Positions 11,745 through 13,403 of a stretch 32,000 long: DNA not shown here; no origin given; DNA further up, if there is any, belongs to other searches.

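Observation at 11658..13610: AT-rich 1.95-kb insertion carrying a lone KAP-family NTPase splits the cmoA-cmoB operon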

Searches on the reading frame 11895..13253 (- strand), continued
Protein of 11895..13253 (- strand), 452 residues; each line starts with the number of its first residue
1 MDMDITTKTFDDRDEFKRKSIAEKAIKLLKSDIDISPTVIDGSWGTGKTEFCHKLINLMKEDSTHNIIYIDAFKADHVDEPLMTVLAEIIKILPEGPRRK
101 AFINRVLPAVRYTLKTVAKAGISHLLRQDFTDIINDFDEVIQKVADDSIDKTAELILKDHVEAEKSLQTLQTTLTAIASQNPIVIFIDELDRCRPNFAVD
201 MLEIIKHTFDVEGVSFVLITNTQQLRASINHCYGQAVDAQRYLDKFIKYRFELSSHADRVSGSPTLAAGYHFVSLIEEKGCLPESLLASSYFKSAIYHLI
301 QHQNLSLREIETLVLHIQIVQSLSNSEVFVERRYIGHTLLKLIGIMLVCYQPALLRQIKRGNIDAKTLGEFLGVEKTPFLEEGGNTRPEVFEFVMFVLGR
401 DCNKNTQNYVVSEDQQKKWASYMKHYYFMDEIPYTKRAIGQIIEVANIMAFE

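Call 55: search_protein_families(library=pfam, proteins=[L081:5208-5900:+, L084:4870-5862:+], max_evalue=0.01)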
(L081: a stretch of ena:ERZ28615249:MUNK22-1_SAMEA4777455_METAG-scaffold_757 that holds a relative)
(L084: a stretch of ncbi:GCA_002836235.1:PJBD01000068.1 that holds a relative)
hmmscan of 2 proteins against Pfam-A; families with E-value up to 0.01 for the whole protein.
L081:5208-5900:+ (230 aa): 0 families

L084:4870-5862:+ (330 aa): 1 family
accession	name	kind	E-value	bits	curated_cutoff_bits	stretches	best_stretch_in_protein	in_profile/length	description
PF04471.18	Mrr_cat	-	9.2e-09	35.9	21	1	194-306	8-115/115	Restriction endonuclease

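Call 56: search_protein_families(library=padloc, proteins=[L081:5208-5900:+, L084:4870-5862:+], max_evalue=0.01)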
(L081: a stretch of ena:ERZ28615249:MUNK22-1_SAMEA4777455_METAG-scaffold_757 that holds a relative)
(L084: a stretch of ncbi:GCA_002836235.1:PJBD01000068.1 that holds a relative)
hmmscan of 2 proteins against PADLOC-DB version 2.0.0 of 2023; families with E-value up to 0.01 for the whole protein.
L081:5208-5900:+ (230 aa): 0 families

L084:4870-5862:+ (330 aa): 5 families
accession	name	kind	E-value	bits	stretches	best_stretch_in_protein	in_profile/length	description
PDLC04819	PDC-S02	-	2.6e-18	64.3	1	15-315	21-315/334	-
PDLC04815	PDC-S02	-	4.8e-13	47.1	1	13-260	17-271/346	-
PDLC04806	PDC-S02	-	8.6e-09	33.1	1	36-286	48-275/324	-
PDLC04824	PDC-S02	-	3.5e-05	21.1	1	60-161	79-173/308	-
PDLC04796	PDC-S02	-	0.0012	15.9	1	163-285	219-331/390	-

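Call 70: find_encoding_contigs(protein=P0052, flank=6000, max_places=2)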
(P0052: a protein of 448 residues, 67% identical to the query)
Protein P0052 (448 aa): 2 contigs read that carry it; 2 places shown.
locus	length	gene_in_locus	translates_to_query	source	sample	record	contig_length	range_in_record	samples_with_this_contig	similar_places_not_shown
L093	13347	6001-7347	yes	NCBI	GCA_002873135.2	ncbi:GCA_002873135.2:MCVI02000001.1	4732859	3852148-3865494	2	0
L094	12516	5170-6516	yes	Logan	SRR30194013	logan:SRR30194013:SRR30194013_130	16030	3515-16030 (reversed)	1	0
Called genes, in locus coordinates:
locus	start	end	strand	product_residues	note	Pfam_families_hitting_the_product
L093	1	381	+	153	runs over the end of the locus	-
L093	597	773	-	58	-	-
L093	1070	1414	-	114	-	-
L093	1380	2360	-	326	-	-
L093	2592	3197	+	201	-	-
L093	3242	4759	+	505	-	PF12161:HsdM_N, PF02384:N6_Mtase, PF07669:Eco57I (faint)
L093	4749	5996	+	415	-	PF01420:Methylase_S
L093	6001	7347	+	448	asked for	PF07693:KAP_NTPase, PF13401:AAA_22 (faint)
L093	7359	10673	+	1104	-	PF04313:HSDR_N, PF04851:ResIII, PF18766:SWI2_SNF2, PF22679:T1R_D3-like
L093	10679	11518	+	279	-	PF10263:SprT-like (faint), PF01863:YgjP-like, PF08325:WLM (weak)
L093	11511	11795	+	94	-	-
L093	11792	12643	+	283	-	-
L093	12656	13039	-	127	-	PF02384:N6_Mtase (weak)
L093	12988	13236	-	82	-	PF12161:HsdM_N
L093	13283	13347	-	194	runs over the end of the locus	PF01420:Methylase_S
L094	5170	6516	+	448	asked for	PF07693:KAP_NTPase, PF13401:AAA_22 (faint)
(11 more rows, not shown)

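Call 71: find_encoding_contigs(protein=P0099, flank=6000, max_places=2)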
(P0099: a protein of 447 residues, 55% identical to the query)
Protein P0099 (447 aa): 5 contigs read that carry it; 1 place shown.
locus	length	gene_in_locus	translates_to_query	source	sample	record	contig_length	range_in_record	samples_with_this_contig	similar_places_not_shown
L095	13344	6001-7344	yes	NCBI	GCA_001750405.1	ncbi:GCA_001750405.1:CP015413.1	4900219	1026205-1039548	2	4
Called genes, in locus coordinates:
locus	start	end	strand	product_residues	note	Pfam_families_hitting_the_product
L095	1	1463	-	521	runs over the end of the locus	PF04851:ResIII, PF00271:Helicase_C (weak)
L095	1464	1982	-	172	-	PF27213:VspR_N, PF27192:VspR_C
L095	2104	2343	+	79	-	PF13560:HTH_31, PF12844:HTH_19 (weak), PF01381:HTH_3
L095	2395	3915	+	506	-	PF12161:HsdM_N, PF02384:N6_Mtase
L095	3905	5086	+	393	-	PF01420:Methylase_S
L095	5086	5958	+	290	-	PF14267:DUF4357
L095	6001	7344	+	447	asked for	PF07693:KAP_NTPase, PF24883:NPHP3_N (faint), PF13401:AAA_22 (weak)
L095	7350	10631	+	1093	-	PF04313:HSDR_N, PF04851:ResIII, PF18766:SWI2_SNF2, PF22679:T1R_D3-like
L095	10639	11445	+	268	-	PF01863:YgjP-like, PF08325:WLM (weak)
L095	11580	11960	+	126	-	-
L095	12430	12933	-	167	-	-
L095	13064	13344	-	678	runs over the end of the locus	-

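Call 72: find_encoding_contigs(protein=P0045, flank=6000, max_places=2)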
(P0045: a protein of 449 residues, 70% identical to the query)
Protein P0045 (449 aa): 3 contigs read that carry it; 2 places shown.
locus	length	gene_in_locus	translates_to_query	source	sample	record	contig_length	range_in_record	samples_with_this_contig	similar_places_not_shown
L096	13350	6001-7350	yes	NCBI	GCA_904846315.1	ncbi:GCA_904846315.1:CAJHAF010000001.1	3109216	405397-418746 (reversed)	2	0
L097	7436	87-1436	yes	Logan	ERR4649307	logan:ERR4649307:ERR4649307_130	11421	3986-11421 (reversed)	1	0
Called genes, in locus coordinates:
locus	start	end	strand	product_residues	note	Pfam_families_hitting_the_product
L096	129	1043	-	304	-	PF11726:YagK_YfjJ_C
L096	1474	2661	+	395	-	-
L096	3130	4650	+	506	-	PF12161:HsdM_N, PF02384:N6_Mtase, PF07669:Eco57I (weak)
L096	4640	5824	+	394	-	PF01420:Methylase_S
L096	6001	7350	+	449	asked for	PF07693:KAP_NTPase, PF24883:NPHP3_N (faint), PF13401:AAA_22 (weak)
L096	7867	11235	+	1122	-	PF04313:HSDR_N, PF04851:ResIII, PF18766:SWI2_SNF2, PF22679:T1R_D3-like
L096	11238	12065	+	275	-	PF01863:YgjP-like, PF10263:SprT-like (faint), PF08325:WLM (weak)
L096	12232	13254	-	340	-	PF22003:MrkDrd, PF00419:Fimbrial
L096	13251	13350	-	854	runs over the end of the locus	PF13954:PapC_N, PF00577:Usher, PF13953:PapC_C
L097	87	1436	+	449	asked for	PF07693:KAP_NTPase, PF24883:NPHP3_N (faint), PF13401:AAA_22 (weak)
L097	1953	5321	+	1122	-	PF04313:HSDR_N, PF04851:ResIII, PF18766:SWI2_SNF2, PF22679:T1R_D3-like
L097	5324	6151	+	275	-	PF01863:YgjP-like, PF10263:SprT-like (faint), PF08325:WLM (weak)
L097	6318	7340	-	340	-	PF22003:MrkDrd, PF00419:Fimbrial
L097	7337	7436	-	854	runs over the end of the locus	PF13954:PapC_N, PF00577:Usher, PF13953:PapC_C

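Call 73: find_encoding_contigs(protein=P0042, flank=6000, max_places=2)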
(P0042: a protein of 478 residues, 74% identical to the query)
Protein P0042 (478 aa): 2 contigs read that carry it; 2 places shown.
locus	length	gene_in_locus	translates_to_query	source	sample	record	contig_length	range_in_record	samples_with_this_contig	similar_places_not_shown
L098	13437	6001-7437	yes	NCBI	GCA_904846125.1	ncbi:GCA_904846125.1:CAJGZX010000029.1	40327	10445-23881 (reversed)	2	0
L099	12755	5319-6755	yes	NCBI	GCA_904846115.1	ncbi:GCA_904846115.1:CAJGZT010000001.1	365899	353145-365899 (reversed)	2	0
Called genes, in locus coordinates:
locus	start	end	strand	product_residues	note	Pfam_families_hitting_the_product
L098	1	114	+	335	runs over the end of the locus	PF13271:DUF4062 (weak)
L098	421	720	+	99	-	-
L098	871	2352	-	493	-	PF13406:SLT_2, PF01471:PG_binding_1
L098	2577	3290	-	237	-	PF07386:DUF1499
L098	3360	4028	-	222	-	PF05724:TPMT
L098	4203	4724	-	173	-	PF01625:PMSR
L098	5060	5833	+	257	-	PF01739:CheR (faint), PF00891:Methyltransf_2 (weak), PF13847:Methyltransf_31, PF08241:Methyltransf_11, PF08242:Methyltransf_12, PF13649:Methyltransf_25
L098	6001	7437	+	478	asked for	PF07693:KAP_NTPase, PF24883:NPHP3_N (faint), PF13401:AAA_22 (weak)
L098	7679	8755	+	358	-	PF08003:Methyltransf_9, PF13489:Methyltransf_23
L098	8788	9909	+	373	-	PF06674:DUF1176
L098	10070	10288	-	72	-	PF10981:DUF2788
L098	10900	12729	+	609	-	PF03485:Arg_tRNA_synt_N, PF00750:tRNA-synt_1d, PF05746:DALR_1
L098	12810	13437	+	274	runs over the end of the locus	PF05036:SPOR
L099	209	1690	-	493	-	PF13406:SLT_2, PF01471:PG_binding_1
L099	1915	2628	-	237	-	PF07386:DUF1499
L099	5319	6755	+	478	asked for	PF07693:KAP_NTPase, PF24883:NPHP3_N (faint), PF13401:AAA_22 (weak)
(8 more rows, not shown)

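Call 74: find_encoding_contigs(protein=P0002, flank=3000, max_places=2)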
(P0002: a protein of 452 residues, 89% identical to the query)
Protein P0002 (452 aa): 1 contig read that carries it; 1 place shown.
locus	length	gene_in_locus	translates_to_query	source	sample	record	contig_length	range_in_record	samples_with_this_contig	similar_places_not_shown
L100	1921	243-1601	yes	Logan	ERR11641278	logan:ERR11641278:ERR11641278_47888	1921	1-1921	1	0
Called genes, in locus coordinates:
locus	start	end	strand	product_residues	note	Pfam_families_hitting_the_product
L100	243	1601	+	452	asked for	PF07693:KAP_NTPase, PF24883:NPHP3_N (faint), PF13401:AAA_22 (faint)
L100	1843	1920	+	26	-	?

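Call 75: find_encoding_contigs(protein=P0038, flank=4000, max_places=2)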
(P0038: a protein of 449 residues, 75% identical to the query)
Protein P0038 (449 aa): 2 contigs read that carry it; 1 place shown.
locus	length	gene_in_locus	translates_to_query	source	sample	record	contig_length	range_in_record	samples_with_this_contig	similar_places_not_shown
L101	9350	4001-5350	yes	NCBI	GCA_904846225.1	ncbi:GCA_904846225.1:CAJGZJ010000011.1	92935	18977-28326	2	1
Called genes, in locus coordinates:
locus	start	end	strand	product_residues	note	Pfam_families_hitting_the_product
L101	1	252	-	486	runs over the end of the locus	PF13406:SLT_2, PF01471:PG_binding_1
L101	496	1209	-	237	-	PF07386:DUF1499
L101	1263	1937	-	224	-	PF05724:TPMT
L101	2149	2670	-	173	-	PF01625:PMSR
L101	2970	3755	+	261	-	PF01739:CheR (faint), PF00891:Methyltransf_2 (weak), PF08241:Methyltransf_11, PF08242:Methyltransf_12, PF13649:Methyltransf_25, PF13847:Methyltransf_31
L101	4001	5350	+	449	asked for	PF07693:KAP_NTPase, PF24883:NPHP3_N (faint), PF13401:AAA_22 (faint)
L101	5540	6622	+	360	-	PF08003:Methyltransf_9, PF13489:Methyltransf_23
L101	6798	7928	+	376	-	PF06674:DUF1176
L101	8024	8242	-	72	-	PF10981:DUF2788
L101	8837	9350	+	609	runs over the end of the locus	PF03485:Arg_tRNA_synt_N, PF00750:tRNA-synt_1d, PF05746:DALR_1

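Call 76: find_encoding_contigs(protein=P0047, flank=4000, max_places=2)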
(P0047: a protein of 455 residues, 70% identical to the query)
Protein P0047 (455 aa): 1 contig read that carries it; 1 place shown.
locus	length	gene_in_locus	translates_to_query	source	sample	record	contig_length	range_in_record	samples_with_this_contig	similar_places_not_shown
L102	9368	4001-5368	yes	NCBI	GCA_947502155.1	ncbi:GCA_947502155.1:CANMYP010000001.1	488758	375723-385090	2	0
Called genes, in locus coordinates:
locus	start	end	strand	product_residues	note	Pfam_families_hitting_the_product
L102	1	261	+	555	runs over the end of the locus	PF00474:SSF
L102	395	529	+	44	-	PF28111:Trnsprt_adja_ssu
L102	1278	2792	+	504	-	PF12161:HsdM_N, PF02384:N6_Mtase, PF07669:Eco57I (weak)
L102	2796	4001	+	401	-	PF01420:Methylase_S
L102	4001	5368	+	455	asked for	PF01637:ATPase_2 (faint), PF07693:KAP_NTPase, PF24883:NPHP3_N (faint), PF13401:AAA_22 (weak)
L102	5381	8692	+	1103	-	PF04313:HSDR_N, PF04851:ResIII, PF18766:SWI2_SNF2, PF22679:T1R_D3-like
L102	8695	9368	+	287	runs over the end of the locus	PF01863:YgjP-like, PF08325:WLM (weak)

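Call 80: predict_structure(alignment_id=A5)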
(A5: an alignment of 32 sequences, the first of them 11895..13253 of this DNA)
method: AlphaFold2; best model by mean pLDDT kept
length: 452 residues; sequences in the alignment: 32
mean_pLDDT: 73.2   pTM: 0.46
mean pLDDT of the five models: 73.2, 71.3, 69.2, 67.3, 63.5
residues with pLDDT >= 90: 89; 70-90: 217; 50-70: 79; < 50: 67
segments of 3 or more residues with pLDDT < 50: 1-8, 114-160, 256-261
pLDDT, mean of each block of 10 residues (from residue 1): 38 60 80 77 75 80 75 70 60 55 53 44 31 36 35 39 59 72 84 79 72 84 82 73 74 54 68 90 86 90 82 91 80 84 93 93 94 91 76 93 93 88 85 84 92 79
secondary structure, 60 per line:
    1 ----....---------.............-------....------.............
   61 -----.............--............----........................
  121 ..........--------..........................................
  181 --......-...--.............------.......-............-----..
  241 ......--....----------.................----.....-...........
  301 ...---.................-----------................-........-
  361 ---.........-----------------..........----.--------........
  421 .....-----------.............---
elements in order: H5-8 H18-30 E38-41 H48-60 E66-71 H72-78 H81-92 H97-130 H139-180 E183-188 H195-207 E214-220 H222-233 H239-246 E249-252 H263-279 H284-288 H290-303 H307-323 H335-350 H352-359 H365-372 H390-399 H413-425 H437-449

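Call 82: search_solved_structures(query=A5, max_evalue=0.01)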
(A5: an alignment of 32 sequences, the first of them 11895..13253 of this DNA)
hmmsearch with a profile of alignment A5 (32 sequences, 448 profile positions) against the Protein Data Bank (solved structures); distinct sequences matched with E-value up to 0.01: 1.
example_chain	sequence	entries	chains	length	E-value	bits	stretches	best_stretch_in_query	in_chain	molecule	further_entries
8c0v_A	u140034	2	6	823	0.0099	18.2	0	8-69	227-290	Peroxisomal ATPase PEX1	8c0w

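Call 83: fold_search(model_id=the predicted structure, library=pdb)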
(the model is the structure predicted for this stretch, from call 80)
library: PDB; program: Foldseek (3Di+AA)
matches with E <= 10: 992; with E <= 0.001: 31
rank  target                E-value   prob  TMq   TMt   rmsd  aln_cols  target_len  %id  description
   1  8hr8_A                5.4e-06  1.00  0.34  0.21  12.2       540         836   13  Structure of heptameric RdrA ring (released 2023-02-01)
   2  8hr8_H                6.2e-06  1.00  0.34  0.20  12.4       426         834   16  Structure of heptameric RdrA ring (released 2023-02-01)
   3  8hr8_G                6.2e-06  1.00  0.35  0.22  14.2       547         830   14  Structure of heptameric RdrA ring (released 2023-02-01)
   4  8hr8_F                1.2e-05  1.00  0.35  0.22  13.1       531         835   13  Structure of heptameric RdrA ring (released 2023-02-01)
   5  8hrb_A                2.1e-05  1.00  0.32  0.20  14.3       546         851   13  Structure of tetradecameric RdrA ring in RNA-loading state (released 2023-02-01)
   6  8hr8_E                2.3e-05  1.00  0.33  0.21  14.2       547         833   13  Structure of heptameric RdrA ring (released 2023-02-01)
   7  8hr8_C                3.6e-05  1.00  0.32  0.19  14.3       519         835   13  Structure of heptameric RdrA ring (released 2023-02-01)
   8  8hra_B                4.4e-05  1.00  0.33  0.20  14.0       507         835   16  Structure of heptameric RdrA ring in RNA-loading state (released 2023-02-01)
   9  8fnu_A                4.8e-05  1.00  0.37  0.24  13.7       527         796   14  Structure of RdrA from Streptococcus suis RADAR defense system (released 2023-02-01)
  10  8hra_C                5.0e-05  1.00  0.32  0.20  14.9       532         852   13  Structure of heptameric RdrA ring in RNA-loading state (released 2023-02-01)
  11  8hr7_A                2.1e-04  1.00  0.34  0.21  14.0       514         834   14  Structure of RdrA-RdrB complex (released 2023-02-01)
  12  6pxk_F                2.3e-04  1.00  0.24  0.27  20.6       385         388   15  3.65 Angstroms resolution structure of HslU with an axial-channel plug (released 2020-07-29)
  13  1in6                  2.6e-04  1.00  0.22  0.30  13.9       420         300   12  THERMOTOGA MARITIMA RUVB K64R MUTANT (released 2001-08-08)
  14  8fnt_E                2.7e-04  1.00  0.35  0.23  12.8       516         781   12  Structure of RdrA from Escherichia coli RADAR defense system (released 2023-02-01)
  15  8fnt_A                2.8e-04  1.00  0.35  0.22  12.8       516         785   12  Structure of RdrA from Escherichia coli RADAR defense system (released 2023-02-01)
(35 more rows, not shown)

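Call 101: find_encoding_contigs(protein=P0091, flank=5000, max_places=2)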
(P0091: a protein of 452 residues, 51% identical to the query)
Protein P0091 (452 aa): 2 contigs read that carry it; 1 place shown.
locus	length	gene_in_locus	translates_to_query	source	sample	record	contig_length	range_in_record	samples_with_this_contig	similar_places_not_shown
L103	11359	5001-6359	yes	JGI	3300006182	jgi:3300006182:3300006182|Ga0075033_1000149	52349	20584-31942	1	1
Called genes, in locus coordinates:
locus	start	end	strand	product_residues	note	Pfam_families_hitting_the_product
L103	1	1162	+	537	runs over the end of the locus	PF02776:TPP_enzyme_N, PF00205:TPP_enzyme_M, PF02775:TPP_enzyme_C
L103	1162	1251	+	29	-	-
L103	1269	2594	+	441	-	PF01136:Peptidase_U32, PF16325:Peptidase_U32_C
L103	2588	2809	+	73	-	PF00037:Fer4 (faint), PF14697:Fer4_21 (weak), PF12838:Fer4_7 (weak), PF13187:Fer4_9 (faint)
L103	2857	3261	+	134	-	PF00903:Glyoxalase, PF18029:Glyoxalase_6, PF22677:Ble-like_N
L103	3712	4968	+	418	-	PF19658:DUF6161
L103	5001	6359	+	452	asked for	PF07693:KAP_NTPase, PF24883:NPHP3_N (faint), PF13401:AAA_22 (faint)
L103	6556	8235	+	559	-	-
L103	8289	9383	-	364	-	PF09818:ABC_ATPase (faint), PF00005:ABC_tran, PF13401:AAA_22 (faint), PF13304:AAA_21 (faint), PF03459:TOBE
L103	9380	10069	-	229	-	PF00528:BPD_transp_1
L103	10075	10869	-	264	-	PF01547:SBP_bac_1, PF03466:LysR_substrate (faint), PF13531:SBP_bac_11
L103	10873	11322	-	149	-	PF02391:MoaE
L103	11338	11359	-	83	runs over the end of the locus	PF02597:ThiS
